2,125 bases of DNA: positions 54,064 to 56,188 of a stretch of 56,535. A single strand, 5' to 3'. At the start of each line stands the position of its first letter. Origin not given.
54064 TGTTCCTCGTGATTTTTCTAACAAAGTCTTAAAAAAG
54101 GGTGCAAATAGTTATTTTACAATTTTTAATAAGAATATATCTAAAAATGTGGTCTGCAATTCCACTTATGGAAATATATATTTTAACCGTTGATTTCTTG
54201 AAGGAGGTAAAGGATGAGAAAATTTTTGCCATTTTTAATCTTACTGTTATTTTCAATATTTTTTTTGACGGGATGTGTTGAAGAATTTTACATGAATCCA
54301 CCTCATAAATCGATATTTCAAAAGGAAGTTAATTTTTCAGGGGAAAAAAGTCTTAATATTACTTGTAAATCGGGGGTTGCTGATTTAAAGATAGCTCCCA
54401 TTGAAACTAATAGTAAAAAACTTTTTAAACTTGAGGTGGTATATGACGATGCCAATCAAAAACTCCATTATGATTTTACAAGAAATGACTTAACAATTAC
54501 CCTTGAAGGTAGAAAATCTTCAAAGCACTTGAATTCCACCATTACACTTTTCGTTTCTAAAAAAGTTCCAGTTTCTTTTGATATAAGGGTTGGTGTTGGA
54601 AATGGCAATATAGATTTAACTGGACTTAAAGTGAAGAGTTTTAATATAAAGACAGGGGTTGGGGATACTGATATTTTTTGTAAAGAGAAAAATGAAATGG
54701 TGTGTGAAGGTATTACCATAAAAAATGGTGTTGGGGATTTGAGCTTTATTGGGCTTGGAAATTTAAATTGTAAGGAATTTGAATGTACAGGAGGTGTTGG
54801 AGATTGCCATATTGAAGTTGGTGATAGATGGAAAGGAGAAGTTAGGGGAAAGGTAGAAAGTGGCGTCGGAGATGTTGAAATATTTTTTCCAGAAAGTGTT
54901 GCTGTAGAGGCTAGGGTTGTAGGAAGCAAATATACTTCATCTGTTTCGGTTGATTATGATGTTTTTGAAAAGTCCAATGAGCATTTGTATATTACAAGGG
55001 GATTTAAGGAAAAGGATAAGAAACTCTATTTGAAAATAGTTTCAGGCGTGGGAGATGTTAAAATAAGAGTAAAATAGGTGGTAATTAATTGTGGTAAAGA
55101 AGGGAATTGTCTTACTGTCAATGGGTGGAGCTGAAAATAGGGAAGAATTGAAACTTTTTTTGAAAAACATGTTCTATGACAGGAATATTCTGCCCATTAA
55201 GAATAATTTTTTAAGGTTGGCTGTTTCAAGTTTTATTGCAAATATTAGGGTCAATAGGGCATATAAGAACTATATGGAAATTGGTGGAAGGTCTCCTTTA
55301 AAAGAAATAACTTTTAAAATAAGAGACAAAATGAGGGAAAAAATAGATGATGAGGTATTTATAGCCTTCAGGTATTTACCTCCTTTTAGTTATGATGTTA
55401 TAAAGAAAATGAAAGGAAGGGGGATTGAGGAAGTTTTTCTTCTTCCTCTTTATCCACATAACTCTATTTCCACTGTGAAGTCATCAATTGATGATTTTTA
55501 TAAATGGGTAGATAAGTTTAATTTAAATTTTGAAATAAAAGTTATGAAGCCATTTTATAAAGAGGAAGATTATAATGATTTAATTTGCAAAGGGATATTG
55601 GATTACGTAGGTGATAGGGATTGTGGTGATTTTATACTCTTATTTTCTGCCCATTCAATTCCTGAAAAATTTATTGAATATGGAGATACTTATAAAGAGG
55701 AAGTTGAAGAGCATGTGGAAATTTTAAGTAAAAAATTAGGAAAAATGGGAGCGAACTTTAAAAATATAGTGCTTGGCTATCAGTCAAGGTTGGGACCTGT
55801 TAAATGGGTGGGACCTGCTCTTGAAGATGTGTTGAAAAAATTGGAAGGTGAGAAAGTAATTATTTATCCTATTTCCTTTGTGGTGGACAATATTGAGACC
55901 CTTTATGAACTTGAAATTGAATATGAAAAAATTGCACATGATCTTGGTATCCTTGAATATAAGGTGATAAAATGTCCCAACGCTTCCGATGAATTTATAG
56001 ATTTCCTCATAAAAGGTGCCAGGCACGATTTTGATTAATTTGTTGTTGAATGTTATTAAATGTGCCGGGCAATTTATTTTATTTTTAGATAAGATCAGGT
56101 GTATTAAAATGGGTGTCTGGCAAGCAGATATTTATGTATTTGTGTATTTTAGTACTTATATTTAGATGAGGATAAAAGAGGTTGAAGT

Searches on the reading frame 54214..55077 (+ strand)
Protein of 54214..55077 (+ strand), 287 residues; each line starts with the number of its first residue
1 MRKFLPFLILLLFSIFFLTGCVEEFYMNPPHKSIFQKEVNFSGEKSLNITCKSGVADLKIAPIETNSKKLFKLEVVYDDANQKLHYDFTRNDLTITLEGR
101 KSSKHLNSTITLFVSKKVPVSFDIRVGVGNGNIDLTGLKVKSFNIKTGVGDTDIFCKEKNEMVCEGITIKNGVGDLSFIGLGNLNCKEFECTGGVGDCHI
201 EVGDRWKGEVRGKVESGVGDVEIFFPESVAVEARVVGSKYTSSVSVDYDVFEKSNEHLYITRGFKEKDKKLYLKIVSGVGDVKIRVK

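Call 93: search_protein_families(library=pfam, proteins=[window:54214-55077:+], max_evalue=0.00001)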
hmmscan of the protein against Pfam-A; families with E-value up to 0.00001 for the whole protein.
window:54214-55077:+ (287 aa): 2 families
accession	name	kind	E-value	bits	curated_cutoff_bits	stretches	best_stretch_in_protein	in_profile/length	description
PF13349.12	DUF4097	-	1e-07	32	22.9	0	66-177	21-130/247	Toastrack DUF4097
PF09922.15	LiaF-like_C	-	8.8e-06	26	29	0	190-284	18-114/114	Cell wall-active antibiotics response LiaF, C-terminal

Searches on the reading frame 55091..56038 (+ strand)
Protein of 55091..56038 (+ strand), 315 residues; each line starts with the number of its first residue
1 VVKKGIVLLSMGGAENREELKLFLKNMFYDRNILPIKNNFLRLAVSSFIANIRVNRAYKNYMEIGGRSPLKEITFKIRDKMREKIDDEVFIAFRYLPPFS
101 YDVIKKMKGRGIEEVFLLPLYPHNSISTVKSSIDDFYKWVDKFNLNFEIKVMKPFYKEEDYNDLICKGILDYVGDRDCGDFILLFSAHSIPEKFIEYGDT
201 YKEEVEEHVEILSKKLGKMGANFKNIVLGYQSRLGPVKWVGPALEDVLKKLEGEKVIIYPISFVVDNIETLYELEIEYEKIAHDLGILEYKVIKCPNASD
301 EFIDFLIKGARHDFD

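Call 93: search_protein_families(library=pfam, proteins=[window:55091-56038:+], max_evalue=0.00001)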
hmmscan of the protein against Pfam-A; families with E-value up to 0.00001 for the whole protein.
window:55091-56038:+ (315 aa): 1 family
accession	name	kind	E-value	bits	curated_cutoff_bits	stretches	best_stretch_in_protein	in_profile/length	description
PF00762.24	Ferrochelatase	-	7.1e-87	291.8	27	1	3-308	1-311/317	Ferrochelatase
